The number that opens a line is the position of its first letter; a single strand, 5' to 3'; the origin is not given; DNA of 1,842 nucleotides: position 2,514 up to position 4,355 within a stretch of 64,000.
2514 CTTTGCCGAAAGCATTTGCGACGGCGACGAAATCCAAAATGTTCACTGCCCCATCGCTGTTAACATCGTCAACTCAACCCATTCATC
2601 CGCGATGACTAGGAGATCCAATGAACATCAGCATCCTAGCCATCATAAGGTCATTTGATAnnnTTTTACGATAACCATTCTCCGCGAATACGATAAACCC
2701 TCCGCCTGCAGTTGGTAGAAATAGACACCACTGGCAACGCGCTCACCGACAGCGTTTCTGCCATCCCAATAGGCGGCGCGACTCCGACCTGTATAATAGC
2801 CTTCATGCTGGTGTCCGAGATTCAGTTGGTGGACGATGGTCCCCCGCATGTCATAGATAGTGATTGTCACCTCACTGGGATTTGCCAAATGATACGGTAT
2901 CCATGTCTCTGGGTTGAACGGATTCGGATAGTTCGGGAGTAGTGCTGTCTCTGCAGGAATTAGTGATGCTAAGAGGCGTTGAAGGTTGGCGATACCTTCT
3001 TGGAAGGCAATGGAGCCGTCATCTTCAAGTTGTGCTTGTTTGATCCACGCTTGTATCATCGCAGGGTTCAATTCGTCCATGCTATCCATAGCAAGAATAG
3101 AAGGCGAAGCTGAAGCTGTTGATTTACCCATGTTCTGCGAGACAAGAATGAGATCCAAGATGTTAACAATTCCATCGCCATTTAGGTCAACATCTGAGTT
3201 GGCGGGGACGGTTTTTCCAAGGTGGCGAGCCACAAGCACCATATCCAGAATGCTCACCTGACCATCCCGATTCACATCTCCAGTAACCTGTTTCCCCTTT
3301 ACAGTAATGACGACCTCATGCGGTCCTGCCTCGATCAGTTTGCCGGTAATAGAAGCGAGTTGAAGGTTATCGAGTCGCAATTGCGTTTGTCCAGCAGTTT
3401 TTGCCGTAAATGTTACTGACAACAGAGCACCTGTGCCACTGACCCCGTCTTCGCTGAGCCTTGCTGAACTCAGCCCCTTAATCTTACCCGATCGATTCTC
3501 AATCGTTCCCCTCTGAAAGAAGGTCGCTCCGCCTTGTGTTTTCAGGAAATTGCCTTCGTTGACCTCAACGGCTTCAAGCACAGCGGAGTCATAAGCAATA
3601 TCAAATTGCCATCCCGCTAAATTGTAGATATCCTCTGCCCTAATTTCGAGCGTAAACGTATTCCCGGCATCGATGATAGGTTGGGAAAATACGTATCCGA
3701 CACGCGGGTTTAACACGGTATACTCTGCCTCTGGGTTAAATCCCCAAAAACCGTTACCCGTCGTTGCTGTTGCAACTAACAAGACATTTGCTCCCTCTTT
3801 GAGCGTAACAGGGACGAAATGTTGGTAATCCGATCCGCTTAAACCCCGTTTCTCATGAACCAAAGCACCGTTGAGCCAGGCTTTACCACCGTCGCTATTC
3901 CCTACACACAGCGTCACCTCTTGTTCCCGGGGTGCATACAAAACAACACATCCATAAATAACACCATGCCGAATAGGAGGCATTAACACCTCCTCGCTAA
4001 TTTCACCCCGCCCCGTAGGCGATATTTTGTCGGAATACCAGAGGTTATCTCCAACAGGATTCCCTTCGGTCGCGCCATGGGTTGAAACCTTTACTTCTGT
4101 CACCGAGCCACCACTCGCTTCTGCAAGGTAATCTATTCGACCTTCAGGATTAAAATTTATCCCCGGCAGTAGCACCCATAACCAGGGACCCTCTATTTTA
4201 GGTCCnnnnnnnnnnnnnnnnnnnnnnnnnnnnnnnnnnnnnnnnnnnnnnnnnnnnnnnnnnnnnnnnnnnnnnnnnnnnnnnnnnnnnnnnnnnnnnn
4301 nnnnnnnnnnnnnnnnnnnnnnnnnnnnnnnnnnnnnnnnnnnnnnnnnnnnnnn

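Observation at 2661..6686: Heme-c, cohesin, dockerin and T9SS sorting signal combined in one polypeptide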

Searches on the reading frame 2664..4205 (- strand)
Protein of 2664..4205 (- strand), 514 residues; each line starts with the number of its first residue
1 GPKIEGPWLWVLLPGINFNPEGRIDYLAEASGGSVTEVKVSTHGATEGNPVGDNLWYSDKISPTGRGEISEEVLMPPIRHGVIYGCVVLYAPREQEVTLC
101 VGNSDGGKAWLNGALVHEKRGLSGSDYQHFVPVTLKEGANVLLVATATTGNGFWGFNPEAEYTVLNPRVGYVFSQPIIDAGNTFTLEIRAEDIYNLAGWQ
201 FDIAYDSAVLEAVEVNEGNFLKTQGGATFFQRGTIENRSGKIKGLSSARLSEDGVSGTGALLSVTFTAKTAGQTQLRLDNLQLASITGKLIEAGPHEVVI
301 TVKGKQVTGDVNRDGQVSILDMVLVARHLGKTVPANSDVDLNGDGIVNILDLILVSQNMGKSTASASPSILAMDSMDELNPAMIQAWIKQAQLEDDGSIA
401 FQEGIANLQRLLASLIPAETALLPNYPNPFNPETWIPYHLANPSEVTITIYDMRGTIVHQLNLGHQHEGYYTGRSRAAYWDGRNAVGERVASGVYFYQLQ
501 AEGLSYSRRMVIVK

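Call 8: search_protein_families(library=pfam, proteins=[window:2664-4205:-], max_evalue=10)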
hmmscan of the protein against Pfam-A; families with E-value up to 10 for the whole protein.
seq(514 aa): 8 families
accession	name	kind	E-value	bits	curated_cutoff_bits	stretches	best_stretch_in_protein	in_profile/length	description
PF00404.24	Dockerin_1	-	8.7e-11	42.3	22.9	2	309-358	2-55/57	Dockerin type I domain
PF00963.24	Cohesin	-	6.6e-10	39.8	24.1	1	180-274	12-107/139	Cohesin domain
PF13860.13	FlgD_ig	-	1e-08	35.5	27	1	442-502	20-76/79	FlgD Ig-like domain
PF18962.6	Por_Secre_tail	-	4.5e-06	27.3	27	1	426-461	2-37/75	Secretion system C-terminal sorting domain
PF13585.12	CHU_C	-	0.00016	22.1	27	1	441-501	24-72/86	CHU_C Type IX secretion signal domain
PF13499.12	EF-hand_7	-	0.0074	17.1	30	1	339-403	11-61/67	EF-hand domain pair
PF00036.39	EF-hand_1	-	0.12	12.4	25.4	0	338-353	8-23/29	EF hand domain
PF13202.12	EF-hand_5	-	4.9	7.3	25.9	0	310-318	9-17/25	EF hand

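Call 63: search_solved_structures(query=window:2664-4205:-, max_evalue=1, show_alignments=3)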
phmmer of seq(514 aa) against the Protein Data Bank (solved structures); distinct sequences matched with E-value up to 1: 35.
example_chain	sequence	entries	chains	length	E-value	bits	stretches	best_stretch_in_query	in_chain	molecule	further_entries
2y3n_B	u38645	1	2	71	3.4e-07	32.6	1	307-364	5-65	CELLULOSOMAL FAMILY-48 PROCESSIVE GLYCOSIDE HYDROLASE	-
3osv_A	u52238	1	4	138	0.00011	24.4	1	442-506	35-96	Flagellar basal-body rod modification protein FlgD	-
4dh2_B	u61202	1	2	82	0.0004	22.5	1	304-352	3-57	Dockerin type 1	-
6kg9_A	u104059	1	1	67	0.00052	22.1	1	306-362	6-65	And cellulose-binding endoglucanase family 9 CelL ortholog dockerin domain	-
1daq_A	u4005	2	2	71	0.0023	20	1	306-357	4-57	ENDOGLUCANASE SS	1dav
2mte_A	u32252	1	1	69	0.0024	19.9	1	307-357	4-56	Cellulose 1,4-beta-cellobiosidase (reducing end) CelS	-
2jnk_A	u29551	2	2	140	0.0025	19.8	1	305-355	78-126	Hyalurononglucosaminidase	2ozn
4fl4_A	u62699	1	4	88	0.0027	19.8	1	303-358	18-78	Glycoside hydrolase family 9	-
6kgc_B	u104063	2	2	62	0.0027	19.7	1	306-355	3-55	And cellulose-binding endoglucanase family 9 CelL ortholog dockerin domain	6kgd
6kge_D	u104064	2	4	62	0.003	19.6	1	306-355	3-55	And cellulose-binding endoglucanase family 9 CelL ortholog dockerin domain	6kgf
3kcp_A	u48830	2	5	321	0.0031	19.6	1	307-364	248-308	Cellulosomal-scaffolding protein A | Cellulosome anchoring protein cohesin region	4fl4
3l8q_A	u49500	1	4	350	0.0043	19.1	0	173-237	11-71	Cellulosomal scaffoldin adaptor protein B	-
2b59_B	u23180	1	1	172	0.034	16.1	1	307-364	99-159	Cellulosomal scaffolding protein A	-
4wi0_B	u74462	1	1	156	0.052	15.5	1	306-332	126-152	Cellulosomal scaffoldin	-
4zcu_A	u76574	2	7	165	0.076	15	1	307-377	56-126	Calcium-binding mitochondrial carrier protein SCaMC-1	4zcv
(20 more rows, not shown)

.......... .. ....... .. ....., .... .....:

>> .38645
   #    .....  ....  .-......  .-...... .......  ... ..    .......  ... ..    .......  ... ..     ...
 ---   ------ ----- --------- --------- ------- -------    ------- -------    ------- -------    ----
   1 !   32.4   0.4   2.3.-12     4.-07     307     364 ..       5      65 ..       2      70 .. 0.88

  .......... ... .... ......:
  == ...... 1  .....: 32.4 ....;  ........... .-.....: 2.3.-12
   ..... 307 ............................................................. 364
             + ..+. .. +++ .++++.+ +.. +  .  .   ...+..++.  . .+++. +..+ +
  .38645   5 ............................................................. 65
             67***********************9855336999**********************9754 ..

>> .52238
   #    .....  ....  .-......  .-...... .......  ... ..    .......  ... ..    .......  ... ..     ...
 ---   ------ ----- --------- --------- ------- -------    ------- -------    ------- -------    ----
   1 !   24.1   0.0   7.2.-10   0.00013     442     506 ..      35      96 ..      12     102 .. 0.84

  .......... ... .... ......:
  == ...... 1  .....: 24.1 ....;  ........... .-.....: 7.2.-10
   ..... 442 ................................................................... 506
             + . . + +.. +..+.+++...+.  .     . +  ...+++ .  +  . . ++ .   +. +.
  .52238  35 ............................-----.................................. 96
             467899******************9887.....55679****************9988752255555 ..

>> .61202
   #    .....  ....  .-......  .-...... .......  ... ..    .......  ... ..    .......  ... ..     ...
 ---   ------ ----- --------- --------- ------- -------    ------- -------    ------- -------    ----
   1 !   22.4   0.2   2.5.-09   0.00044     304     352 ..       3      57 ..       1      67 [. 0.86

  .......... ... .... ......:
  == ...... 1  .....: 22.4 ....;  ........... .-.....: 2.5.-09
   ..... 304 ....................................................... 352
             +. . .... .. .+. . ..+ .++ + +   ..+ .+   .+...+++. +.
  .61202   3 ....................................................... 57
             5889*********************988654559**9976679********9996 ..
